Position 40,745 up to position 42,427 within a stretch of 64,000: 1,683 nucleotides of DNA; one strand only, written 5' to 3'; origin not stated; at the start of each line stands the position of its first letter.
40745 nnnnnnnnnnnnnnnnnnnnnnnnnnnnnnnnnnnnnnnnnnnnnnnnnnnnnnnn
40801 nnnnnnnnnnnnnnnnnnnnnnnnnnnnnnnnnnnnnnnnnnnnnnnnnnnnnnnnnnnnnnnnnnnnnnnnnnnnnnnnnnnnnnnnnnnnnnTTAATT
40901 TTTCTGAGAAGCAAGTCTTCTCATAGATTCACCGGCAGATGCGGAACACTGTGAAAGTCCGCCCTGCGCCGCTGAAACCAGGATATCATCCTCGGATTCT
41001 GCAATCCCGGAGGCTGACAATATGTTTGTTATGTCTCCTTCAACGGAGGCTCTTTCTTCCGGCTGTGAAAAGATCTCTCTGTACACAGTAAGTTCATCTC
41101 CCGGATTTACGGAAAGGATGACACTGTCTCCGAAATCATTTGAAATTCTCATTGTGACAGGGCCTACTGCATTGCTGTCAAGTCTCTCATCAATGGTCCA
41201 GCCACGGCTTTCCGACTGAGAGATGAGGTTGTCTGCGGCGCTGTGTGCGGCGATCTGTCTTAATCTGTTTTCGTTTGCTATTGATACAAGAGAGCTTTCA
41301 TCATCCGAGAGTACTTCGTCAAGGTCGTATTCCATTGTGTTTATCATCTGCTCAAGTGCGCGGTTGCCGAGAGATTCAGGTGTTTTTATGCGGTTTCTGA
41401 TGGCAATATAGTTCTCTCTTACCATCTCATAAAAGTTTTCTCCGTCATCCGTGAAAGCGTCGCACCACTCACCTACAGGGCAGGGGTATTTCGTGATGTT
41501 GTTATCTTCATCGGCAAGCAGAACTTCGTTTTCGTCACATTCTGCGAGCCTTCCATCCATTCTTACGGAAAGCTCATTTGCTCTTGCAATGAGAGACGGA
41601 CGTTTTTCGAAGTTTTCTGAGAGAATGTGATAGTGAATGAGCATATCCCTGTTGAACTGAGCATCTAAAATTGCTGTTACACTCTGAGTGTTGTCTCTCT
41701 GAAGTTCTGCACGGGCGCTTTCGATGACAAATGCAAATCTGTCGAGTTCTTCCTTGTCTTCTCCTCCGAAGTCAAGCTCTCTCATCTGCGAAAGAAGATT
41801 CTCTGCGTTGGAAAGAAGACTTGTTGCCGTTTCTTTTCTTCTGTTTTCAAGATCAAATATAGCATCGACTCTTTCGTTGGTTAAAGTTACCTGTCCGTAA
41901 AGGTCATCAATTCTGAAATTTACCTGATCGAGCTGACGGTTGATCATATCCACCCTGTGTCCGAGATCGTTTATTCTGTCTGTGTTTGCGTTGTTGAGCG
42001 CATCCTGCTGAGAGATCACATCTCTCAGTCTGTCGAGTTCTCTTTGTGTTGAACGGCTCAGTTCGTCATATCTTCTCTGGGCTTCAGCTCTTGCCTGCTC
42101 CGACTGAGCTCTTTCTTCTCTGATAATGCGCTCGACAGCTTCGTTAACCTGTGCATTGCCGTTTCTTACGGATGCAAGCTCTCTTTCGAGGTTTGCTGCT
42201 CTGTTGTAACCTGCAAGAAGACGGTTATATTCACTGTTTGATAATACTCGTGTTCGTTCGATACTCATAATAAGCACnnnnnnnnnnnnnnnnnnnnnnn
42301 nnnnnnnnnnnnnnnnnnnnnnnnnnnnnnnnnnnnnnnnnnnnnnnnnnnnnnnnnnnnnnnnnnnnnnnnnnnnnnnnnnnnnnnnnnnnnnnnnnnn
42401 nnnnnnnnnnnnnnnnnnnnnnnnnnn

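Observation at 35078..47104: Ten-gene operon: sigma-like, HxxxCxxC protein, AAA+/AAA+/trypsin fusion, coiled-coil, Hsp70, coiled-coil, NrdG-like radical SAM, and three double-zinc-ribbon proteins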

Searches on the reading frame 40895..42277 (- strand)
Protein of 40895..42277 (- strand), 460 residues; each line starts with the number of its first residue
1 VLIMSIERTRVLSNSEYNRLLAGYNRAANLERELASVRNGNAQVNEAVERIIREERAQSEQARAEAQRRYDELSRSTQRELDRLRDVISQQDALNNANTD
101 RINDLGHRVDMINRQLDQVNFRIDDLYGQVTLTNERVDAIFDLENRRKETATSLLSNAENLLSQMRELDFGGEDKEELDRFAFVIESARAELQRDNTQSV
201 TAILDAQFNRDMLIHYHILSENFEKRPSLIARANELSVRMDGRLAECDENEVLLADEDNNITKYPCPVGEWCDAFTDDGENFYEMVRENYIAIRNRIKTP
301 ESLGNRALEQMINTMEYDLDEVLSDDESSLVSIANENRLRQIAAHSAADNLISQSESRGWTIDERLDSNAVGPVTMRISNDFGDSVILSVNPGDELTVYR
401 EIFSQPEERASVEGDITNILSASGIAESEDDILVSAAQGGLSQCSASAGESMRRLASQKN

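Call 4: search_protein_families(library=pfam, proteins=[window:40895-42277:-], max_evalue=0.1)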
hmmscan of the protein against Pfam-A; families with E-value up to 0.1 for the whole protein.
window:40895-42277:- (460 aa): 4 families
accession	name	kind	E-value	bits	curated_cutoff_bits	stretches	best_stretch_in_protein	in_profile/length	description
PF16789.10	YscO-like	-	0.0013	19.2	27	1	45-173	17-143/161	YscO-like protein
PF23649.1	FKBP15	-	0.0039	17.3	27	1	28-87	168-223/224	FK506-binding protein 15-like domain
PF14362.11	DUF4407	-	0.065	13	31.3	0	32-151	111-230/297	Domain of unknown function (DUF4407)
PF05549.16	Allexi_40kDa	-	0.097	12.6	26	0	44-136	57-147/271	Allexivirus 40kDa protein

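Call 5: search_protein_families(library=padloc, proteins=[window:40895-42277:-], max_evalue=0.1)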
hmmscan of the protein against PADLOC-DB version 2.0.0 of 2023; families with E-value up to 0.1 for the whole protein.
window:40895-42277:- (460 aa): 3 families
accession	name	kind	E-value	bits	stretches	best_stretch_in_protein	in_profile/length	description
PDLC00517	JetC1|JetC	-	0.002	14.5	1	25-206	637-825/1119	DUF3584 domain; MukB-like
PDLC00551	JetC2|JetC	-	0.0033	13.3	1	25-226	850-1055/1365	DUF3584 domain; MukB-like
PDLC04886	PDC-S06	-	0.054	10.3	1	27-119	375-467/727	-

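Call 6: search_protein_families(library=ncbifam, proteins=[window:40895-42277:-], max_evalue=0.01)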
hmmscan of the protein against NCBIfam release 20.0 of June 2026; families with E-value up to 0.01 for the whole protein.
window:40895-42277:- (460 aa): 3 families
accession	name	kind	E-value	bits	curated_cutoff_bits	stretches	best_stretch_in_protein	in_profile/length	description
NF033593.1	transpos_ISNCY_1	equivalog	0.00036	19.3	325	1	25-142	168-283/444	ISNCY family transposase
NF033885.1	conj_TraP_IncI1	equivalog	0.00075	19.3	135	1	31-137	38-144/217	conjugal transfer protein TraP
NF009405.0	PRK12767.1-4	equivalog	0.0031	16.5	390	1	306-392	179-264/320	carbamoyl phosphate synthase-like protein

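Call 46: search_solved_structures(query=A2, max_evalue=1)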
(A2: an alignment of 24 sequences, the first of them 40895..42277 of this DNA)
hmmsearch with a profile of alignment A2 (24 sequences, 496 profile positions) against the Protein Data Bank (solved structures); distinct sequences matched with E-value up to 1: 87 (the best 60 are shown).
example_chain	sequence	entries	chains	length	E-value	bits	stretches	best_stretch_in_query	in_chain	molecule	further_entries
3s84_A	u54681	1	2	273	9.5e-13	50.9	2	17-160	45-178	Apolipoprotein A-IV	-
9hx4_F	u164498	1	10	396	9.1e-12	47.6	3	17-163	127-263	Apolipoprotein A-IV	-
9cuy_c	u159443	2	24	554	1.2e-06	30.7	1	84-167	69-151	Short tail fiber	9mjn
1gs9_A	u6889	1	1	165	0.0011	21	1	52-157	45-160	APOLIPOPROTEIN E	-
1ya9_A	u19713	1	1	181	0.0016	20.4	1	38-156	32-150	Apolipoprotein E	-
1le4_A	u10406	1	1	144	0.0017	20.4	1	55-157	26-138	APOLIPOPROTEIN E4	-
7uvj_A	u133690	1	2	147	0.0019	20.2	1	56-156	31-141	Apolipoprotein E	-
9sa3_A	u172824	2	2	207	0.002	20.1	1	52-169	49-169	Apolipoprotein E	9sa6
1b68_A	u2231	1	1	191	0.0021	20.1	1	52-169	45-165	APOLIPOPROTEIN E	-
4l8i_A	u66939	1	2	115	0.0026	19.7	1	93-201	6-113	RSV epitope scaffold FFL_005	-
8grx_A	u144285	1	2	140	0.0029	19.6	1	55-155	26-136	Apolipoprotein E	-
7uw9_H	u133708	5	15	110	0.0031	19.5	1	81-170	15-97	V-type proton ATPase subunit G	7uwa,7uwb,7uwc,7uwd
1bz4_A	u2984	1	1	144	0.0031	19.5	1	56-157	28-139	PROTEIN (APOLIPOPROTEIN E)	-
2kc3_A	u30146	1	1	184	0.0035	19.3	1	52-168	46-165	Apolipoprotein E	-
6ncn_A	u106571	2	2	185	0.0041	19.1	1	52-157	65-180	Apolipoprotein E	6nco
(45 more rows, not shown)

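Call 58: search_protein_families(library=pfam, alignment_id=A2, max_evalue=0.01)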
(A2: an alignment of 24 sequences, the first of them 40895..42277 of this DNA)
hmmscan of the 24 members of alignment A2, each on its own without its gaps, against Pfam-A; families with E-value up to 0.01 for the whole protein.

A. member 1, window:40895-42277:- (460 aa): 2 families
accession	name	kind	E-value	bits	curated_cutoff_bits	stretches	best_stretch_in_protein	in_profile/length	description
PF16789.10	YscO-like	-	0.0013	19.2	27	1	45-173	17-143/161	YscO-like protein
PF23649.1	FKBP15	-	0.0039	17.3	27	1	28-87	168-223/224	FK506-binding protein 15-like domain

B. families by the number of members that match (of 24 scanned): 22 families
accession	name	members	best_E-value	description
PF01442.23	Apolipoprotein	3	0.0002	Apolipoprotein A1/A4/E domain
PF22453.1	TubZ-like_C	2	0.00029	Tubulin/FtsZ-like protein TubZ-like, C-terminal domain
PF06103.16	DUF948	2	0.00037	Bacterial protein of unknown function (DUF948)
PF15372.11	DUF4600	1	0.00016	Domain of unknown function (DUF4600)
PF07817.19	GLE1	1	0.00092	GLE1-like protein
PF07160.18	SKA1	1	0.001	Spindle and kinetochore-associated protein 1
PF05531.17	NPV_P10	1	0.001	Nucleopolyhedrovirus P10 protein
PF23735.1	KIF9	1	0.0011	Kinesin-like protein KIF9 domain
PF16789.10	YscO-like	1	0.0013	YscO-like protein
PF07798.16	CCDC90-like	1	0.0013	Coiled-coil domain-containing protein 90-like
PF04513.17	Baculo_PEP_C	1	0.0017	Baculovirus polyhedron envelope protein, PEP, C terminus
PF03885.18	DUF327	1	0.002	Protein of unknown function (DUF327)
PF07516.18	SecA_SW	1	0.0023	SecA Wing and Scaffold domain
PF22750.1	Sol_i_2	1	0.0033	Ant venom allergen Sol i 2 family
PF23649.1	FKBP15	1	0.0039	FK506-binding protein 15-like domain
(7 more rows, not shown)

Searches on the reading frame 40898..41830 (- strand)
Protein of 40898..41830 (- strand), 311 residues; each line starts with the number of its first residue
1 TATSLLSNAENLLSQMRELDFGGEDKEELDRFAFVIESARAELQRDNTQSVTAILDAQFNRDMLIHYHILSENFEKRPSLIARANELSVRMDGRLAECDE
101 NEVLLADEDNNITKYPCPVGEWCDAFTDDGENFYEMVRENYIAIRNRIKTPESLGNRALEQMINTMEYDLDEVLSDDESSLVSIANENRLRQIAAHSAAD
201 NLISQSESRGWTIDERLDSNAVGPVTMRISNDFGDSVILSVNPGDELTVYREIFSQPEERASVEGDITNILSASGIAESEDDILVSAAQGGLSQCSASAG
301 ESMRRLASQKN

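Call 69: search_protein_representatives(protein=window:40898-41830:-)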
Query: 311 residues. Proteins with E-value up to 0.001 (for the whole library): 1; up to 1e-10: 1; up to 1e-30: 0. The best 1 are listed.
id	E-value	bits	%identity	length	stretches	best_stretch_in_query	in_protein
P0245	2.8e-16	76.3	31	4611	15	45-80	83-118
